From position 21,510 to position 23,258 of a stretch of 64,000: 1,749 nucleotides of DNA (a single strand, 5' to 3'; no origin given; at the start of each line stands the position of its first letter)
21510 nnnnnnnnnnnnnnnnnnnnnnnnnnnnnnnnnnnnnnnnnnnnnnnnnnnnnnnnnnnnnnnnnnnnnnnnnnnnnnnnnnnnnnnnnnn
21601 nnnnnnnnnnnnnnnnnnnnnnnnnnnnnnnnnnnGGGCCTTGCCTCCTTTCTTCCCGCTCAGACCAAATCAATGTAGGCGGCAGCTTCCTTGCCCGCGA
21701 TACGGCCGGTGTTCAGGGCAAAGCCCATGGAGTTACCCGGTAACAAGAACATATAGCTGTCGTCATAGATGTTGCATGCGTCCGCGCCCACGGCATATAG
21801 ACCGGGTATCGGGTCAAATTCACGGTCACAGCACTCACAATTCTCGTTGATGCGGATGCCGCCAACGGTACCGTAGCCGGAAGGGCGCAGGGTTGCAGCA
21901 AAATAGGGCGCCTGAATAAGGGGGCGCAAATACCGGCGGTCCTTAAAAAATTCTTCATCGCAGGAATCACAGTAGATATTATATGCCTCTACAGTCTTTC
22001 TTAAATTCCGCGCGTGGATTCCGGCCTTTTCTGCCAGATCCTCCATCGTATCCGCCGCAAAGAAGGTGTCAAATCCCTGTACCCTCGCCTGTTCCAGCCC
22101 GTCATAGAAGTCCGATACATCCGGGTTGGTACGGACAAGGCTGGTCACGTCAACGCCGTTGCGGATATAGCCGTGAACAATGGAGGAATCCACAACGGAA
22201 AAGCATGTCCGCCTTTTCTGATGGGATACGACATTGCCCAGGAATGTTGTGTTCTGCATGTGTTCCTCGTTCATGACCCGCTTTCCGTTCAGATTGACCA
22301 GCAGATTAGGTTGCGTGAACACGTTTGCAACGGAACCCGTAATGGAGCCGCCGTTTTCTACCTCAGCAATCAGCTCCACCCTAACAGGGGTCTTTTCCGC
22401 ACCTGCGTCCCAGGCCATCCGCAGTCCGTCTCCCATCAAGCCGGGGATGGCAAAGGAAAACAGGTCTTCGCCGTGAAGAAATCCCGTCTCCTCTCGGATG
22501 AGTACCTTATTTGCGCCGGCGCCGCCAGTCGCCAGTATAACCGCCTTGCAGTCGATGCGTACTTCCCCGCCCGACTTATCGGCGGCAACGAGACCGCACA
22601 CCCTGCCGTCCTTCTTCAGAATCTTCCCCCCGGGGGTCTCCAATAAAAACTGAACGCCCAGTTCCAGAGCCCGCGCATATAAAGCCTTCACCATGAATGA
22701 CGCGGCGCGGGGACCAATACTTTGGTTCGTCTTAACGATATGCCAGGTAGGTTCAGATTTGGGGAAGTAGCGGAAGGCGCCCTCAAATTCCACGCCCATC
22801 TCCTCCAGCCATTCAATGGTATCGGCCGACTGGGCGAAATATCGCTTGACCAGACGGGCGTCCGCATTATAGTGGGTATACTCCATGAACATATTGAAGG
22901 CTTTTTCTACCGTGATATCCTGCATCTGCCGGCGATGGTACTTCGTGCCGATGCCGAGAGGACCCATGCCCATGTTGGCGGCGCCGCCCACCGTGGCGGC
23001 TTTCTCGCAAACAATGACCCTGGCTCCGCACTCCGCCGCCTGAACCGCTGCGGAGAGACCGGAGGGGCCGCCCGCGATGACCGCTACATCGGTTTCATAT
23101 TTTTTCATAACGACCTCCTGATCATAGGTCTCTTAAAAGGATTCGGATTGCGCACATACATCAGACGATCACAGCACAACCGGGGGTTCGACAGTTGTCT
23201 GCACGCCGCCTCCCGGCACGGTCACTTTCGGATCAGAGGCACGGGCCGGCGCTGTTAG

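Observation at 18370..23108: Three-subunit flavoprotein / Fe-S / GltD-like reductase directly downstream of the deglycosidase cassette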

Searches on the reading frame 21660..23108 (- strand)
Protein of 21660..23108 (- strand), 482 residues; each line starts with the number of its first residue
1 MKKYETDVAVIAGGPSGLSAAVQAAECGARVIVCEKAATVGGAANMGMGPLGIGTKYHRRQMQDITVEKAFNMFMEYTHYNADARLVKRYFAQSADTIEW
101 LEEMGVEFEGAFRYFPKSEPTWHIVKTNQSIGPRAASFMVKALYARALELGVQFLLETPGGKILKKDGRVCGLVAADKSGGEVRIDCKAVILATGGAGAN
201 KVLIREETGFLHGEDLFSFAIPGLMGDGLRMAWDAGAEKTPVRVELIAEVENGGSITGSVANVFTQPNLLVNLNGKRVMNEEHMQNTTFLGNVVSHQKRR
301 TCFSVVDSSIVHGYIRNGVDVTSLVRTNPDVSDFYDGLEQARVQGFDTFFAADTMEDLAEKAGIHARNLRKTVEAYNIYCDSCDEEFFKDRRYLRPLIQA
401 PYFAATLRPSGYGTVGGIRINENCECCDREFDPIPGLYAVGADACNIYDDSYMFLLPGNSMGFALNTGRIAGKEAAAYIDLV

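Call 4: search_protein_families(library=pfam, proteins=[window:21660-23108:-], max_evalue=0.01)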
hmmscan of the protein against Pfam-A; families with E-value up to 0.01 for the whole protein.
window:21660-23108:- (482 aa): 8 families
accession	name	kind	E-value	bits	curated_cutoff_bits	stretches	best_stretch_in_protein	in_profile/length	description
PF00890.30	FAD_binding_2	-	1.4e-47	163.3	20.4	1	7-452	1-407/414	FAD binding domain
PF12831.13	FAD_oxidored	-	3e-14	53.6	27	1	7-196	1-146/416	FAD dependent oxidoreductase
PF03486.20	HI0933_like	-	1.4e-11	44.7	50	1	7-201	2-169/244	HI0933-like protein Rossmann domain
PF01266.30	DAO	-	6.3e-11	42.8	27.9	1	7-198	1-206/353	FAD dependent oxidoreductase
PF07992.20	Pyr_redox_2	-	2.4e-06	27.6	26.1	1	7-205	2-117/291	Pyridine nucleotide-disulphide oxidoreductase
PF01946.23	Thi4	-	2.7e-05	24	26.2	1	4-47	16-60/235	Thi4 family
PF13450.12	NAD_binding_8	-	0.00023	21.8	21.9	1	13-44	4-35/68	NAD(P)-binding Rossmann-like domain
PF01494.25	FAD_binding_3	-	0.0022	17.7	22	0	5-39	1-35/349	FAD binding domain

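Call 5: search_protein_families(library=ncbifam, proteins=[window:21660-23108:-], max_evalue=0.001)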
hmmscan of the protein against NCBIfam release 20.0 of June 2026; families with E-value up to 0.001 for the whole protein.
window:21660-23108:- (482 aa): 74 families (the best 25 are shown)
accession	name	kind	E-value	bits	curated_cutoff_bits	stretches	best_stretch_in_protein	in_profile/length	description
NF053717.1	VnlPnlRedVprA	equivalog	6.5e-83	279.2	600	1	2-477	3-480/481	vinyl phenol reductase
NF006130.0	PRK08274.1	equivalog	2.5e-44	151.9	369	1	3-478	3-461/467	FAD-dependent tricarballylate dehydrogenase TcuA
TIGR01813.1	flavo_cyto_c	subfamily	5.7e-43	147.3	285.45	1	7-441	1-415/444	flavocytochrome c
NF005510.0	PRK07121.1-3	subfamily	1.1e-39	136.5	481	3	342-477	349-488/492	FAD-binding protein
NF005064.0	PRK06481.1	equivalog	2.2e-39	135.5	542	1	5-479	61-503/506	flavocytochrome c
NF005511.0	PRK07121.1-4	equivalog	3.5e-39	134.7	466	2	178-477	258-541/553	FAD-binding protein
NF004789.0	PRK06134.1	subfamily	5.1e-38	131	747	2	139-476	219-568/581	FAD-dependent oxidoreductase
NF005512.0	PRK07121.1-5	subfamily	1e-34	120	812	2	123-476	166-487/489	FAD-binding protein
NF005509.0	PRK07121.1-2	subfamily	5.8e-34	117.6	630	2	150-477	216-523/527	FAD-binding protein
NF009478.0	PRK12844.1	equivalog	1.9e-33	115.6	789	2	143-477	216-550/559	3-ketosteroid-delta-1-dehydrogenase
NF005508.0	PRK07121.1-1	equivalog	7.1e-33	113.9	537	2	135-477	174-492/497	FAD-binding protein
NF009477.0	PRK12843.1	equivalog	1.2e-32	113.1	758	2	142-476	222-569/578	FAD-dependent oxidoreductase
NF009473.0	PRK12835.1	subfamily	6.6e-31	107.4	837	2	149-477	225-568/585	FAD-binding protein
NF053677.1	Desat2ChcC2Cyan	equivalog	9.6e-29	100.1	900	2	124-477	190-553/558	4-oxocyclohex-2-ene-1-carboxylate 5-dehydrogenase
NF009476.0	PRK12839.1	equivalog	1.8e-28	99.1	940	3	353-477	428-566/572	FAD-dependent oxidoreductase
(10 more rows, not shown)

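Call 6: search_solved_structures(query=window:21660-23108:-, max_evalue=0.001)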
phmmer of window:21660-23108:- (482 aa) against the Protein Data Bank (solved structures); distinct sequences matched with E-value up to 0.001: 39.
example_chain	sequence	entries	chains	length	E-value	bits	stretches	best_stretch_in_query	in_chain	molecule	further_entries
1qo8_A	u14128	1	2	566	2.5e-34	122.4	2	6-243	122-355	FLAVOCYTOCHROME C3 FUMARATE REDUCTASE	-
2b7r_A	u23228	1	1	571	7.5e-33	117.6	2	6-309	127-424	Fumarate reductase flavoprotein subunit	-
1kss_A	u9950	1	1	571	7.5e-33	117.6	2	6-309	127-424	flavocytochrome c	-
1e39_A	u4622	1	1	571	8.7e-33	117.3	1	6-478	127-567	FUMARATE REDUCTASE FLAVOPROTEIN SUBUNIT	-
1p2e_A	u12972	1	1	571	8.8e-33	117.3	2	6-309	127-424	flavocytochrome c3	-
1p2h_A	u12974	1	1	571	9.8e-33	117.2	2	6-309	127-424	flavocytochrome c3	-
1qjd_A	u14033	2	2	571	1.1e-32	117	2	6-309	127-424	FLAVOCYTOCHROME C3 | Fumarate reductase flavoprotein subunit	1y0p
1jry_A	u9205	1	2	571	1.1e-32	117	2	6-309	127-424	FLAVOCYTOCHROME C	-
2b7s_A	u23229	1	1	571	1.1e-32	117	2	6-309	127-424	Fumarate reductase flavoprotein subunit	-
1jrz_A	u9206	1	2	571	1.4e-32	116.7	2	6-286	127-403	FLAVOCYTOCHROME C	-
1q9i_A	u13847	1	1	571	1.5e-32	116.5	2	6-309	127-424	flavocytochrome c3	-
1jrx_A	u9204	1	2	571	1.6e-32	116.5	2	6-308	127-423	FLAVOCYTOCHROME C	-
1ksu_A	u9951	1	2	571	2.2e-32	116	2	6-309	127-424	flavocytochrome c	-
1m64_A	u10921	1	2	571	2.2e-32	116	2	6-309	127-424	flavocytochrome c3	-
1lj1_A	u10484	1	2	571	3.4e-32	115.4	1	6-478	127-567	flavocytochrome c3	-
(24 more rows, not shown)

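Call 10: find_homologous_proteins(query=window:21660-23108:-, max_evalue=1e-20)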
Query window:21660-23108:- (482 aa): 1683 proteins with E <= 1e-20 among 8000 candidates; the best 120 are listed.
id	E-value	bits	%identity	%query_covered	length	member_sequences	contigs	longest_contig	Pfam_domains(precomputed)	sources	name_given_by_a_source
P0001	0.0e+0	1106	100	100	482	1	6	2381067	PF01266.31,PF00890.31,PF07992.21,PF03486.21,PF12831.14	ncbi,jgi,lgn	ncbi:MAG: FAD-dependent oxidoreductase [Christensenellales bacterium]|jgi:fumarate reductase flavopr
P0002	7.7e-290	980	87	99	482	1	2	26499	PF01946.24,PF01266.31,PF00890.31,PF07992.21,PF03486.21,PF01494.26,PF12831.14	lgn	-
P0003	7.7e-286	967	86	100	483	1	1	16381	PF01946.24,PF01266.31,PF00890.31,PF07992.21,PF03486.21,PF12831.14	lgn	-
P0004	6.7e-281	950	84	100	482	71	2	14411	PF01946.24,PF01266.31,PF00890.31,PF07992.21,PF03486.21,PF12831.14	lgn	-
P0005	3.2e-271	918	81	99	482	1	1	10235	PF01946.24,PF01266.31,PF00890.31,PF07992.21,PF03486.21,PF12831.14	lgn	-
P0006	7.8e-264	894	79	100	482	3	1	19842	PF01946.24,PF01266.31,PF00890.31,PF07992.21,PF03486.21,PF12831.14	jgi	-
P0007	1.5e-262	890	79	100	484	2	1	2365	PF01946.24,PF01266.31,PF00890.31,PF07992.21,PF03486.21,PF12831.14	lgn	-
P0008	5.2e-261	885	78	99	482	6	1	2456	PF01946.24,PF01266.31,PF00890.31,PF07992.21,PF03486.21,PF12831.14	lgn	-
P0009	1.7e-260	883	79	99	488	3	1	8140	PF01946.24,PF01266.31,PF13450.13,PF00890.31,PF03486.21,PF12831.14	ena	-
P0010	1.4e-255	867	78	99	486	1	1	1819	PF01946.24,PF01266.31,PF00890.31,PF07992.21,PF03486.21,PF12831.14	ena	-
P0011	3.3e-254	862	77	100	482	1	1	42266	PF01266.31,PF00890.31,PF07992.21,PF03486.21,PF12831.14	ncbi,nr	ncbi:MAG: FAD-dependent oxidoreductase [Lachnospiraceae bacterium]|nr:FAD-dependent oxidoreductase [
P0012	4.4e-254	862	77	99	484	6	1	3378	PF01946.24,PF01266.31,PF13450.13,PF00890.31,PF07992.21,PF03486.21,PF01494.26,PF12831.14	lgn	-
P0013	2.1e-253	860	78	99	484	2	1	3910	PF01946.24,PF01266.31,PF00890.31,PF07992.21,PF03486.21,PF12831.14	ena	-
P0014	4.5e-252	855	77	99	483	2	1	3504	PF01266.31,PF00890.31,PF03486.21,PF12831.14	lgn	-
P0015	1.6e-251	853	77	99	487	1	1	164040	PF01946.24,PF01266.31,PF00890.31,PF07992.21,PF03486.21,PF12831.14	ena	-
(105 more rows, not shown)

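Call 11: find_related_loci(query=window:21660-23108:-, collection=genome_contigs, flank=10000)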
Query window:21660-23108:- (482 aa) in genome_contigs; peptide patterns used: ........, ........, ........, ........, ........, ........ (x = any residue, [..] = any of these).
163 stretches matched a pattern; 125 encode a relative of the query (tblastn E <= 1e-3); the best 80 are kept; 80 distinct loci.
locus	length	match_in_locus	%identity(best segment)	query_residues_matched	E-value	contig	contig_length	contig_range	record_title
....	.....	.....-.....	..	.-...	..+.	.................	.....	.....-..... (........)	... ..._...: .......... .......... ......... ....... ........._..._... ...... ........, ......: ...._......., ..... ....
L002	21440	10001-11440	78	1-479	0e+0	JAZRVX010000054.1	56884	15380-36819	MAG: Faecousia sp. isolate T1900044953_TA20190006.MAGScoT_cleanbin_000003 SGB_3730_k141_1639560, whole genome shotgun se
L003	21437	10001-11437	77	1-479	0e+0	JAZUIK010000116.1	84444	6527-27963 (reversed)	MAG: Bianqueaceae bacterium isolate T1900045265_TH20190035.MAGScoT_cleanbin_000011 SGB_5855_k141_451919, whole genome sh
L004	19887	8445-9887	77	1-480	0e+0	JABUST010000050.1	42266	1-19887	MAG: Lachnospiraceae bacterium isolate MAG20 c_000000000184, whole genome shotgun sequence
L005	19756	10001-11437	75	1-479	0e+0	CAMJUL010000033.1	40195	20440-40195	MAG: uncultured Clostridia bacterium isolate SRR12081294_bin.45_metaWRAP_v1.3_MAG genome assembly, contig: ERZ12289768.1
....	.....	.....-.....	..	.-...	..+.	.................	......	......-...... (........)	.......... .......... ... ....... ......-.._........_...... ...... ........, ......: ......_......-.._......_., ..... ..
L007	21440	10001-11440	73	1-480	0e+0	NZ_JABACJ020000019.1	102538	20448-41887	Faecalicatena faecalis strain AGMB00832 Contig_19, whole genome shotgun sequence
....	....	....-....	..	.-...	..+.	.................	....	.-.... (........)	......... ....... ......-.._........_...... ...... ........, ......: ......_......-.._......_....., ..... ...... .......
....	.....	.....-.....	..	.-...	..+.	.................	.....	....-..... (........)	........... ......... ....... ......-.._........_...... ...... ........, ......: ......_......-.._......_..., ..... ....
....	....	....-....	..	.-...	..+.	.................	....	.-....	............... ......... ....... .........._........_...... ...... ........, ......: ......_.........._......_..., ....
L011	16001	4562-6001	71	1-480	0e+0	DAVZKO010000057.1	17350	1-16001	MAG TPA_asm: Schaedlerella sp. isolate gSpreadC_ID_115 NODE_342_length_17350_cov_10.437525, whole genome shotgun sequenc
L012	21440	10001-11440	71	1-480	0e+0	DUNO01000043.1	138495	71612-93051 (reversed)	MAG TPA_asm: Clostridiales bacterium isolate AS05jafATM_90 49103_AS05, whole genome shotgun sequence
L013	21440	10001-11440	71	1-480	0e+0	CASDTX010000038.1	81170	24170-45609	uncultured Eubacteriales bacterium isolate SI.O65.metabat-bins.162 genome assembly, contig: SI.O65.metabat-bins.162.fa_k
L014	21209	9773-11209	71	1-479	0e+0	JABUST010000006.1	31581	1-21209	MAG: Lachnospiraceae bacterium isolate MAG20 c_000000000352, whole genome shotgun sequence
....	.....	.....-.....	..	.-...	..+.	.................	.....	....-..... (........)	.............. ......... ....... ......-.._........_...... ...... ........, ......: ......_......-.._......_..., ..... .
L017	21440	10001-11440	70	1-480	0e+0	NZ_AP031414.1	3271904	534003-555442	Mediterraneibacter glycyrrhizinilyticus strain f23 chromosome, complete genome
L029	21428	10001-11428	70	4-479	0e+0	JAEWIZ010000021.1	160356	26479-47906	MAG: Bacillota bacterium isolate OH_PBrB_133 k127_457234, whole genome shotgun sequence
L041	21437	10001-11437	68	1-479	0e+0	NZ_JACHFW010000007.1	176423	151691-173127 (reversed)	Catenibacillus scindens strain DSM 106146 Ga0415378_07, whole genome shotgun sequence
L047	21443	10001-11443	67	1-480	0e+0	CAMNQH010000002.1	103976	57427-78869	MAG: uncultured Lachnospiraceae bacterium isolate SRR19792984_bin.67_metawrap_v1.3_MAG genome assembly, contig: ERZ12290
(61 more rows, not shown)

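Call 21: search_protein_families(library=pfam, proteins=[L017:1848-3197:+, L017:3283-4620:+, L017:4777-5745:+, L017:11597-11941:+, L017:11963-13156:+, L017:13153-14088:+, L017:16270-17469:+, L017:19037-20779:+, L017:18149-18823:-], max_evalue=0.001)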
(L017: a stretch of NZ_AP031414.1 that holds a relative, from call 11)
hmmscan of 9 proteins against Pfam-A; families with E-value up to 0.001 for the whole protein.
L017:1848-3197:+ (449 aa): 3 families
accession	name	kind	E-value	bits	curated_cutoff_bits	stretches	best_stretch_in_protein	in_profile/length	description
PF13347.12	MFS_2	-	7e-94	315.2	27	1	14-436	1-427/427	MFS/sugar transport protein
PF07690.21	MFS_1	-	2.2e-25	89.8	33.4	2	17-351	3-321/347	Major Facilitator Superfamily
PF12832.13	MFS_1_like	-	5.7e-11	42.5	25.2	1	32-391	21-362/373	MFS_1 like family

L017:3283-4620:+ (445 aa): 3 families
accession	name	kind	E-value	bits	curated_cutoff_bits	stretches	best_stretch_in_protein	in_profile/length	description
PF00135.34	COesterase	-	2.1e-103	347.5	27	2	3-339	3-326/515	Carboxylesterase family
PF20434.5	BD-FAE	-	3e-11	43.7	26.8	1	96-150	1-58/215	BD-FAE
PF07859.19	Abhydrolase_3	-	8.6e-07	29.4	25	1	175-235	50-112/210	alpha/beta hydrolase fold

L017:4777-5745:+ (322 aa): 2 families
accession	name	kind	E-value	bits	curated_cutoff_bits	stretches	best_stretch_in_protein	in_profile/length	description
PF01261.30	AP_endonuc_2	-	4.9e-37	128.4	31.1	1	36-307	2-240/249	Xylose isomerase-like TIM barrel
PF10566.15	Glyco_hydro_97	-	5.1e-06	26.5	32.5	1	27-152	32-147/275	Glycoside hydrolase 97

L017:11597-11941:+ (114 aa): 2 families
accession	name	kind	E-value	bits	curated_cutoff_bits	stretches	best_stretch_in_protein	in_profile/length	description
PF07366.18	SnoaL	-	1.4e-17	64.1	28.4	1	8-110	2-117/126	SnoaL-like polyketide cyclase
PF12680.13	SnoaL_2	-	7.3e-14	52.6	27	1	9-106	1-102/102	SnoaL-like domain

L017:11963-13156:+ (397 aa): 4 families
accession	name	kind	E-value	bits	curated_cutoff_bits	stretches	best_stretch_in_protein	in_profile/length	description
PF07690.21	MFS_1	-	2.3e-43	148.9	33.4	2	23-203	2-185/347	Major Facilitator Superfamily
PF00083.30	Sugar_tr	-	1.3e-09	37.9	22.3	1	49-195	41-195/452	Sugar (and other) transporter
PF06779.20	MFS_4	-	2.4e-05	24.3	26.3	1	14-189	186-362/364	Uncharacterised MFS-type transporter YbfB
PF13347.12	MFS_2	-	0.00061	18.9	27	1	47-136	253-344/427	MFS/sugar transport protein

L017:13153-14088:+ (311 aa): 3 families
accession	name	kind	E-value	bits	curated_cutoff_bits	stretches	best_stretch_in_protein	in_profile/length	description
PF00480.26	ROK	-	3.3e-69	234.1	22.9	1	7-309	3-290/294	ROK family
PF02685.22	Glucokinase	-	3e-09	36.8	22.1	1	9-274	4-273/314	Glucokinase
PF01869.26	BcrAD_BadFG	-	1.2e-06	28.7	31.5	1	7-74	2-71/271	BadF/BadG/BcrA/BcrD ATPase family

L017:16270-17469:+ (399 aa): 9 families
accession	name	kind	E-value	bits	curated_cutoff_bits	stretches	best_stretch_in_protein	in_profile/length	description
PF10589.14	NADH_4Fe-4S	-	9.8e-18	64.3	23.5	1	228-308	5-85/85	NADH-ubiquinone oxidoreductase-F iron-sulfur binding region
PF00037.32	Fer4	-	5.4e-08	32.8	21.1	2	325-348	1-24/24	4Fe-4S binding domain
PF13237.11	Fer4_10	-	1.1e-07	32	25.5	1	325-372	2-52/53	4Fe-4S dicluster domain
PF12838.12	Fer4_7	-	8.8e-07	29.7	27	0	362-377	2-17/52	4Fe-4S dicluster domain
PF13187.11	Fer4_9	-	2.6e-06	27.8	27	1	332-377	2-52/52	4Fe-4S dicluster domain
PF12837.12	Fer4_6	-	3.6e-06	27.1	25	1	325-346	2-23/24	4Fe-4S binding domain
PF13484.11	Fer4_16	-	2.4e-05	25.5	30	0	332-350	2-20/66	4Fe-4S double cluster binding domain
PF12797.12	Fer4_2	-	0.00054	20.2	24.5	1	325-343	3-21/22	4Fe-4S binding domain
PF01512.22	Complex1_51K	-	0.0007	20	31.2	0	70-120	48-102/150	Nuo51 FMN-binding domain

L017:19037-20779:+ (580 aa): 2 families
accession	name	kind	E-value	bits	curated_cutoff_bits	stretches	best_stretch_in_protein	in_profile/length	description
PF02129.25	Peptidase_S15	-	1.4e-37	130.2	23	1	74-234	1-146/262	X-Pro dipeptidyl-peptidase (S15 family)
PF08530.16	PepX_C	-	4.5e-35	122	22.5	1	342-564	1-217/217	X-Pro dipeptidyl-peptidase C-terminal non-catalytic domain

L017:18149-18823:- (224 aa): 1 family
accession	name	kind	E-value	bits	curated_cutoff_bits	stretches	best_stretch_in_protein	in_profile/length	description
PF00440.29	TetR_N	-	8.8e-05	22.7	24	1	26-65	7-46/47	Bacterial regulatory proteins, tetR family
